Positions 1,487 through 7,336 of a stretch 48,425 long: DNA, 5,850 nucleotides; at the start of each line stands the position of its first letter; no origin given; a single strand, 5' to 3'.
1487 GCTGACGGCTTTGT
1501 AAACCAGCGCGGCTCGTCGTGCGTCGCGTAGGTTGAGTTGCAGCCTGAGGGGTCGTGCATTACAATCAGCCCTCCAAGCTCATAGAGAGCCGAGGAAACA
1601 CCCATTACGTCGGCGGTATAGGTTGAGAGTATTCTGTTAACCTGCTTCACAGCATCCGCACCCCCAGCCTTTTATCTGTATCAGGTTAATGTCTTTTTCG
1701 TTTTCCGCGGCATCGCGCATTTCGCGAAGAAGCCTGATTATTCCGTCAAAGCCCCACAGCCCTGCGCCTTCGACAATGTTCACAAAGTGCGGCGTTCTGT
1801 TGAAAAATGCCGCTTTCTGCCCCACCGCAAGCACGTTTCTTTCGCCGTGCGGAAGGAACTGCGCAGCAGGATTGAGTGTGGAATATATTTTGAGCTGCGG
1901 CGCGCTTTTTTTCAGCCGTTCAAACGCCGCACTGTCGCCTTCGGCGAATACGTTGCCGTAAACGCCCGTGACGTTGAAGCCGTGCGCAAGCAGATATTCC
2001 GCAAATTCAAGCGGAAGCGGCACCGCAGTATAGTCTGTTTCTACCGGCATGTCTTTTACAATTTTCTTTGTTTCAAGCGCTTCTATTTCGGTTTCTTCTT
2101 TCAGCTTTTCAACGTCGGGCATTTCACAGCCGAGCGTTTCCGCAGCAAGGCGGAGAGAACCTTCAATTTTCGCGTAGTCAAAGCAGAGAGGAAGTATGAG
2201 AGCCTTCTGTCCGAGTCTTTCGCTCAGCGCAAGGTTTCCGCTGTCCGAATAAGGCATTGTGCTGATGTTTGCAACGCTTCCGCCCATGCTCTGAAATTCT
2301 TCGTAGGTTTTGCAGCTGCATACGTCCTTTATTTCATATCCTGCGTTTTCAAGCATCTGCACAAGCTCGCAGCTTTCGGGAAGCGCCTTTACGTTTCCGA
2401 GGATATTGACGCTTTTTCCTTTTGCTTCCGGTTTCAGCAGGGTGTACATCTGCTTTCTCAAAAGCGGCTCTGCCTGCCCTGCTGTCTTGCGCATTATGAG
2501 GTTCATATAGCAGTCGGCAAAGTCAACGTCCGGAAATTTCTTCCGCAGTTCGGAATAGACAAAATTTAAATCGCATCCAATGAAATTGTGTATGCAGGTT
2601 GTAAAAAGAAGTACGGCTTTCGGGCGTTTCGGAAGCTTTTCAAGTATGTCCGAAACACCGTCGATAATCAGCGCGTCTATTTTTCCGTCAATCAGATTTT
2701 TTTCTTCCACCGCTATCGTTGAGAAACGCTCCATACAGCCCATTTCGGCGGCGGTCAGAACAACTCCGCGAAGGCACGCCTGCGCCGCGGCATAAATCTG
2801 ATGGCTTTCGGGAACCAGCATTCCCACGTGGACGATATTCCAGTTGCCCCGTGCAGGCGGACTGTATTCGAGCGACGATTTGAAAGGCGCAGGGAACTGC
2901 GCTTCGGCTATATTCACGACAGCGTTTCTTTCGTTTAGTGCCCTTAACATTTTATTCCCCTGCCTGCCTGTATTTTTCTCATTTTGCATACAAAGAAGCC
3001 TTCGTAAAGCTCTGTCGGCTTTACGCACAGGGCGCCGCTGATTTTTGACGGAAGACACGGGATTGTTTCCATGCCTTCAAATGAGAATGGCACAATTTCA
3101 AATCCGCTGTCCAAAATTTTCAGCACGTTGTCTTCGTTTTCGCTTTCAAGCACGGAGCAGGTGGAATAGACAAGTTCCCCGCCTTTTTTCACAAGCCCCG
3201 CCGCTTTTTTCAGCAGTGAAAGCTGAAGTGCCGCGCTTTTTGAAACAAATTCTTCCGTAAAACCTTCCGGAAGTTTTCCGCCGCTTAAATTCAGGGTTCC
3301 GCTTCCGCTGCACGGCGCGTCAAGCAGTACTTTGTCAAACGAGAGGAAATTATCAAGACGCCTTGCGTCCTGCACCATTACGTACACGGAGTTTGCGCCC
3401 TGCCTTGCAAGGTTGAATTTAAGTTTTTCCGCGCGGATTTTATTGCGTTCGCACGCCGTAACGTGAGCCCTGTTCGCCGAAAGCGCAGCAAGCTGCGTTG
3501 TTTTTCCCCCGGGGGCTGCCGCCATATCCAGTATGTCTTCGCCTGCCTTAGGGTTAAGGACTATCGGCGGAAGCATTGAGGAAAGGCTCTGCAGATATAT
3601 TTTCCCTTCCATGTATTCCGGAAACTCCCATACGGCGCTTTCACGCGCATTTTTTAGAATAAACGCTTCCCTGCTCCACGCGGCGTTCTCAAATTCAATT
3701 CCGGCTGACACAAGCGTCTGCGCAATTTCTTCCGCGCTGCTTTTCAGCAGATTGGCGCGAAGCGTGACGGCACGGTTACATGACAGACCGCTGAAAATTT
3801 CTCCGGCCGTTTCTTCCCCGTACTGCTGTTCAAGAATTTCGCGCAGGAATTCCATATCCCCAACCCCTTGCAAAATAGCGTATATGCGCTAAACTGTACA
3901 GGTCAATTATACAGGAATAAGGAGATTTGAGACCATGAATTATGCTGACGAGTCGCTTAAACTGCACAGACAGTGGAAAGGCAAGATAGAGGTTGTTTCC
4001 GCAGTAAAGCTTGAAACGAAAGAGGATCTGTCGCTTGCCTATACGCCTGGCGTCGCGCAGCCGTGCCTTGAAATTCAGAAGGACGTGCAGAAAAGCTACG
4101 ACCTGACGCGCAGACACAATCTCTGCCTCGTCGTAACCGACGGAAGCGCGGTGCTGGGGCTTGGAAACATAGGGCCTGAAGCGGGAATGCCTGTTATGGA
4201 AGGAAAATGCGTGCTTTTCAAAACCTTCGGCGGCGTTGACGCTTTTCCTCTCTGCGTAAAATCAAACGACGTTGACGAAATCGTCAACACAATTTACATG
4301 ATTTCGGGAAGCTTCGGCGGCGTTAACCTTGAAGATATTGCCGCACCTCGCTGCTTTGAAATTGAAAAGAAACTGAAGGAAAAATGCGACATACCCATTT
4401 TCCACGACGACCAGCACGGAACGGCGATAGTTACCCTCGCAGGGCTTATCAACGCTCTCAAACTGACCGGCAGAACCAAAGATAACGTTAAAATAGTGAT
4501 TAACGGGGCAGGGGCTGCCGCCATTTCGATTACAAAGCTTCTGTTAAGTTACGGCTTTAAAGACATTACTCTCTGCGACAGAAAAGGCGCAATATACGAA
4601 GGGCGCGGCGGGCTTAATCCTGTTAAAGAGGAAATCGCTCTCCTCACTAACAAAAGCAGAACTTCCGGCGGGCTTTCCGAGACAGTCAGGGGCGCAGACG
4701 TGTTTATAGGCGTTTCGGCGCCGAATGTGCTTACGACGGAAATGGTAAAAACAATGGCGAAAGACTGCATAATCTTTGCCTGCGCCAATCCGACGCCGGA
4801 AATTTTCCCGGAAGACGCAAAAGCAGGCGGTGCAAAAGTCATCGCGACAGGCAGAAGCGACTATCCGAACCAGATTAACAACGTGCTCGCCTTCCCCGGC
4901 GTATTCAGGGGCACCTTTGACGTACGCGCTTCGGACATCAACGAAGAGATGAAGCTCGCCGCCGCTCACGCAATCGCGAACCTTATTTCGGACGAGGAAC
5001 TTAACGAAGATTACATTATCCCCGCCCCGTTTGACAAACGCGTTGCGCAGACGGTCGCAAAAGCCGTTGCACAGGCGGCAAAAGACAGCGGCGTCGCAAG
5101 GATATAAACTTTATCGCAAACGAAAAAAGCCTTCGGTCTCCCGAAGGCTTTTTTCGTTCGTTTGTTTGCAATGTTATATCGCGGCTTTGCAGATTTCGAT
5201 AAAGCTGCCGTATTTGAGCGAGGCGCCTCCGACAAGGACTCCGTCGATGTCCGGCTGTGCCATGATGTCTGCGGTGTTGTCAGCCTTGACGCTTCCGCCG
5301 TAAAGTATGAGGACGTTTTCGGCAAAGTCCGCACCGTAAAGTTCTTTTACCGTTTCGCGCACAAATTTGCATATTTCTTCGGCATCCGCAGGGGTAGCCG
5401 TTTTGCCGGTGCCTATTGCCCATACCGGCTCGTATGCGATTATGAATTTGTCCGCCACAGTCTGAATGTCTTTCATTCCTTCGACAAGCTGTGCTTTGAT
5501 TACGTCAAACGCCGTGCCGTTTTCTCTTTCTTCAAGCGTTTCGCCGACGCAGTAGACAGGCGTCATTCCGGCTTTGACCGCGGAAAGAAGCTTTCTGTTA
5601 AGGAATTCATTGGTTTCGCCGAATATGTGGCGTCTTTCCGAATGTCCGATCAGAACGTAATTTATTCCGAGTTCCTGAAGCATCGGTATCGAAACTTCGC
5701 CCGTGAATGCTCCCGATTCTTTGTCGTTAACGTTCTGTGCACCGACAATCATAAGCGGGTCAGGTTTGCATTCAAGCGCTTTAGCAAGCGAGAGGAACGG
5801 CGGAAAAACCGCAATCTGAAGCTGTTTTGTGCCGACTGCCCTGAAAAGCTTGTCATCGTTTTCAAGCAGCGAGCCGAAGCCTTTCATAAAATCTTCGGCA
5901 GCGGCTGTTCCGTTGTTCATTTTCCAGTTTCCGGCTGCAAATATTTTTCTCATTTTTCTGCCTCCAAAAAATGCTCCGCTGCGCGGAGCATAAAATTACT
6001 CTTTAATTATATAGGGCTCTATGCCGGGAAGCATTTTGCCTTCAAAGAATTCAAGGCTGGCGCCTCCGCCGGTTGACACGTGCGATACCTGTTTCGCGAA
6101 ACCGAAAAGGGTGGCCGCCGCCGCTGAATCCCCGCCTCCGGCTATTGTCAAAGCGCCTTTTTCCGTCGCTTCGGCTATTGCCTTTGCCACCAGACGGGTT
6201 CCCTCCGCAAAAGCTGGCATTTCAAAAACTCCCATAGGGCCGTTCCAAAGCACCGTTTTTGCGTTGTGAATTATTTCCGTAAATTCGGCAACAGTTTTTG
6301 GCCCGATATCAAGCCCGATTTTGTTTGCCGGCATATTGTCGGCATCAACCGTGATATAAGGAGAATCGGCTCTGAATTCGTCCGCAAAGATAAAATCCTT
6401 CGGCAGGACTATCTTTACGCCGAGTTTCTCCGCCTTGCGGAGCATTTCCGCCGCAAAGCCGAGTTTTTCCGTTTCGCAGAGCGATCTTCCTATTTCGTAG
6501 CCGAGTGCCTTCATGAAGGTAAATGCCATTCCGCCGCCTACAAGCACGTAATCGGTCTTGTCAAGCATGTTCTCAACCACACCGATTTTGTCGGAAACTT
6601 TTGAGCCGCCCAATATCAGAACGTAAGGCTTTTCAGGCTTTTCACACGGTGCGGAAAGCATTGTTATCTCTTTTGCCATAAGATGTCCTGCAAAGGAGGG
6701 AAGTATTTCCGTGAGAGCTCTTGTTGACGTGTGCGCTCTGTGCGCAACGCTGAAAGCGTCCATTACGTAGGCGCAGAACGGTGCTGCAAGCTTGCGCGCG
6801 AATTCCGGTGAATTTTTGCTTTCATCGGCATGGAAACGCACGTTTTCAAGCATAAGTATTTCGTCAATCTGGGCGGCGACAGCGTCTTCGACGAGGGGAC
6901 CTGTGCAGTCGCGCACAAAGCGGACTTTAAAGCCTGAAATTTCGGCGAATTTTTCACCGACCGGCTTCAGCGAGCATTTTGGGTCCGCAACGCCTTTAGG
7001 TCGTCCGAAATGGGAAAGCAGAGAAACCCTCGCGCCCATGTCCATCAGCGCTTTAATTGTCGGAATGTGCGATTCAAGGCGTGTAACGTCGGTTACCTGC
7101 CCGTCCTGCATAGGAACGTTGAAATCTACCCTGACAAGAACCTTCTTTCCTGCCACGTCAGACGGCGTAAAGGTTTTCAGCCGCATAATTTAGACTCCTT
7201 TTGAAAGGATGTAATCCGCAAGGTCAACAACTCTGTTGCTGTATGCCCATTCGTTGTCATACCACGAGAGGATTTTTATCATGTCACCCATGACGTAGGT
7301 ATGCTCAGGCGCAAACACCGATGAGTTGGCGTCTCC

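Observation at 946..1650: In-frame chimera of a nitrogenase-fold protein N-terminus and the GrpE C-terminal domain, directly upstream of dnaK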

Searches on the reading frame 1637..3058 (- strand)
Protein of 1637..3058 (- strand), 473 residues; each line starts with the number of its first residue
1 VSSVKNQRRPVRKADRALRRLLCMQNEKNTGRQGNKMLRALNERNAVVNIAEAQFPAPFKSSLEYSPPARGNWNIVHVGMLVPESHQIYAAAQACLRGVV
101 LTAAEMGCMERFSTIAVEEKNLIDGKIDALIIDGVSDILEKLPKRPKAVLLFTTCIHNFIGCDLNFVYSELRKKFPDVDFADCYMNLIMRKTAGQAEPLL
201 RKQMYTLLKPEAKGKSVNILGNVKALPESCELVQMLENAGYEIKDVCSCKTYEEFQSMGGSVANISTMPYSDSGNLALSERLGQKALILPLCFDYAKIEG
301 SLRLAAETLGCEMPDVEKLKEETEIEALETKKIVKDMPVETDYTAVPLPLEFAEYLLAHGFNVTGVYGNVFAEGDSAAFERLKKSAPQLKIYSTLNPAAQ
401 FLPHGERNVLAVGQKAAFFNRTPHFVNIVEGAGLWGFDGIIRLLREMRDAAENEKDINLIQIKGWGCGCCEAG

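Call 8: search_protein_families(library=pfam, proteins=[window:1637-3058:-], max_evalue=0.01)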
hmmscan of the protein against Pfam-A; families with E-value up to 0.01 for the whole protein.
window:1637-3058:- (473 aa): 1 family
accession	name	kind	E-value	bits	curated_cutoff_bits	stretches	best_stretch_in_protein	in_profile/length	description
PF00148.24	Oxidored_nitro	-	8.9e-15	54.9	28.6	1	109-447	37-394/399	Nitrogenase component 1 type Oxidoreductase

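Call 42: search_protein_families(library=ncbifam, proteins=[window:1637-3058:-], max_evalue=0.001)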
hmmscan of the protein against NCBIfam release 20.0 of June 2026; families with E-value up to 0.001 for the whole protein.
window:1637-3058:- (473 aa): 2 families
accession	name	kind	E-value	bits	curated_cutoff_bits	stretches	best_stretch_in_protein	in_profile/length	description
NF002768.0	PRK02842.1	equivalog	1.8e-05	23.9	324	1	110-324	62-273/423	ferredoxin:protochlorophyllide reductase (ATP-dependent) subunit N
TIGR01283.1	nifE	equivalog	0.00048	18.8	505.1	0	116-268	95-253/459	nitrogenase iron-molybdenum cofactor biosynthesis protein NifE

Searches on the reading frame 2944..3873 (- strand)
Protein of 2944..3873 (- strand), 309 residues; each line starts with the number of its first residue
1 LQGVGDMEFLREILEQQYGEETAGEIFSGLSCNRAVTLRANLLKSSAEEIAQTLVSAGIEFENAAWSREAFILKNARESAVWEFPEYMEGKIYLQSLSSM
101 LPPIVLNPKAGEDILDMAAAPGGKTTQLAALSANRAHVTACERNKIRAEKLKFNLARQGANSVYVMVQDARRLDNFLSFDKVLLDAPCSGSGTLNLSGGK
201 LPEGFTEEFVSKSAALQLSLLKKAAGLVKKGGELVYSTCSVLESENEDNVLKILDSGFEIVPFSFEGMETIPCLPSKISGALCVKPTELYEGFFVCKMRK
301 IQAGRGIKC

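Call 8: search_protein_families(library=pfam, proteins=[window:2944-3873:-], max_evalue=0.01)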
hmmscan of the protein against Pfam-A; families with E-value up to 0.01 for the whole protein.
window:2944-3873:- (309 aa): 6 families
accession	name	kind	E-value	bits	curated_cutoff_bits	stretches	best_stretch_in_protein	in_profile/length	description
PF01189.24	Methyltr_RsmB-F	-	1.7e-42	145.8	27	1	104-298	2-198/199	16S rRNA methyltransferase RsmB/F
PF22458.1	RsmF-B_ferredox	-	8.5e-09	35.9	27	1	10-76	5-70/74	Methyltr_RsmF/B-like, ferredoxin-like domain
PF13847.12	Methyltransf_31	-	1.1e-07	32.1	27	1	109-246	2-114/145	Methyltransferase domain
PF17125.10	Methyltr_RsmF_N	-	3.2e-06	27.9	34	1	15-96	10-85/86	N-terminal domain of 16S rRNA methyltransferase RsmF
PF01728.25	FtsJ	-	0.0014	19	24.1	1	110-261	21-159/181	FtsJ-like methyltransferase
PF13649.12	Methyltransf_25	-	0.0025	18.9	27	1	114-184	1-70/97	Methyltransferase domain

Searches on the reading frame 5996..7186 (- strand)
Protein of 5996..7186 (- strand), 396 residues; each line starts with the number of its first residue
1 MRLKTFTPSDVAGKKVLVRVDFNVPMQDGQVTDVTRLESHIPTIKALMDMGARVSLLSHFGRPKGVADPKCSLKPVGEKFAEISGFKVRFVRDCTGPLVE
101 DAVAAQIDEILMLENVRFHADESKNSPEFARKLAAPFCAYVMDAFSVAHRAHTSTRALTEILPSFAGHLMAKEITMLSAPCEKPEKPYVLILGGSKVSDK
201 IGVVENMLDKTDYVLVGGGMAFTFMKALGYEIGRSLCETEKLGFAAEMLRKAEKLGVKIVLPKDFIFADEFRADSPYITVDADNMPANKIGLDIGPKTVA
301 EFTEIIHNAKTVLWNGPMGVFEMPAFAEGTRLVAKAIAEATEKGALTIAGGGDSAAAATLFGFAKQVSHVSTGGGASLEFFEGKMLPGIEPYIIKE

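Call 21: list_cluster_members(proteins=[P0002, P0003, P0004, window:5996-7186:-, window:7190-8206:-, window:3935-5107:+, window:45545-48019:-, window:40194-42197:-, window:28886-30595:-, window:1637-3058:-])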
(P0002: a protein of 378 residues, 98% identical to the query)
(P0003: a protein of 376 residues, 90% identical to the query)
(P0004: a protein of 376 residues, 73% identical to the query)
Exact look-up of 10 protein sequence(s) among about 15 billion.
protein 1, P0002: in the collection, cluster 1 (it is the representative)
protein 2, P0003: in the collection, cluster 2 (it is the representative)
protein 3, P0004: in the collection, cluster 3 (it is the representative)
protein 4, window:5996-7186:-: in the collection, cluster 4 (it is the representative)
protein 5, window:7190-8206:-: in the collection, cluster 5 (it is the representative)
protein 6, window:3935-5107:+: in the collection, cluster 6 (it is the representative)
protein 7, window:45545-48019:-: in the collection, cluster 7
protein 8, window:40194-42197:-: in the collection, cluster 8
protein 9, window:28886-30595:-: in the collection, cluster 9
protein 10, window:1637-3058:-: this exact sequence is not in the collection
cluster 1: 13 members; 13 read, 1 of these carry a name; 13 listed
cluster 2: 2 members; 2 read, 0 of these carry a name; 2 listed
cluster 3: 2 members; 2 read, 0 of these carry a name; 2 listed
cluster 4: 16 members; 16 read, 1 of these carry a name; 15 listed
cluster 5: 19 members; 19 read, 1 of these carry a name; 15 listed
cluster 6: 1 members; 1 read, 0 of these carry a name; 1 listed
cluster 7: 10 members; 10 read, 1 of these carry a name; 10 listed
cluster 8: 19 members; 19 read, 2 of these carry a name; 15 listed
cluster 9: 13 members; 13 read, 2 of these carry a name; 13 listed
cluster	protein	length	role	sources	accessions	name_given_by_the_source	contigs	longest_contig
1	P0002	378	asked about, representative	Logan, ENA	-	-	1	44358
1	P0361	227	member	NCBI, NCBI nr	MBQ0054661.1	MAG: oxidoreductase, partial [Synergistaceae bacterium] | oxidoreductase [Candidatus Equadaptatus faecalis]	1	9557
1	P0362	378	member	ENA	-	-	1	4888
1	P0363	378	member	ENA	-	-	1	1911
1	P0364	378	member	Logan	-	-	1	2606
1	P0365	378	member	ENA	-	-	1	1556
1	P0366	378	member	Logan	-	-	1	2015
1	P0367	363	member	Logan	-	-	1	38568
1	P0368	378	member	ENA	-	-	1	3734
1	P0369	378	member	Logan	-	-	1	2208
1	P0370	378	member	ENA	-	-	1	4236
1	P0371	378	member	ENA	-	-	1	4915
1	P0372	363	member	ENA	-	-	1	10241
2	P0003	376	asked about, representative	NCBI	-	-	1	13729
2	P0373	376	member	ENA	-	-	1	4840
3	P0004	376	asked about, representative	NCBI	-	-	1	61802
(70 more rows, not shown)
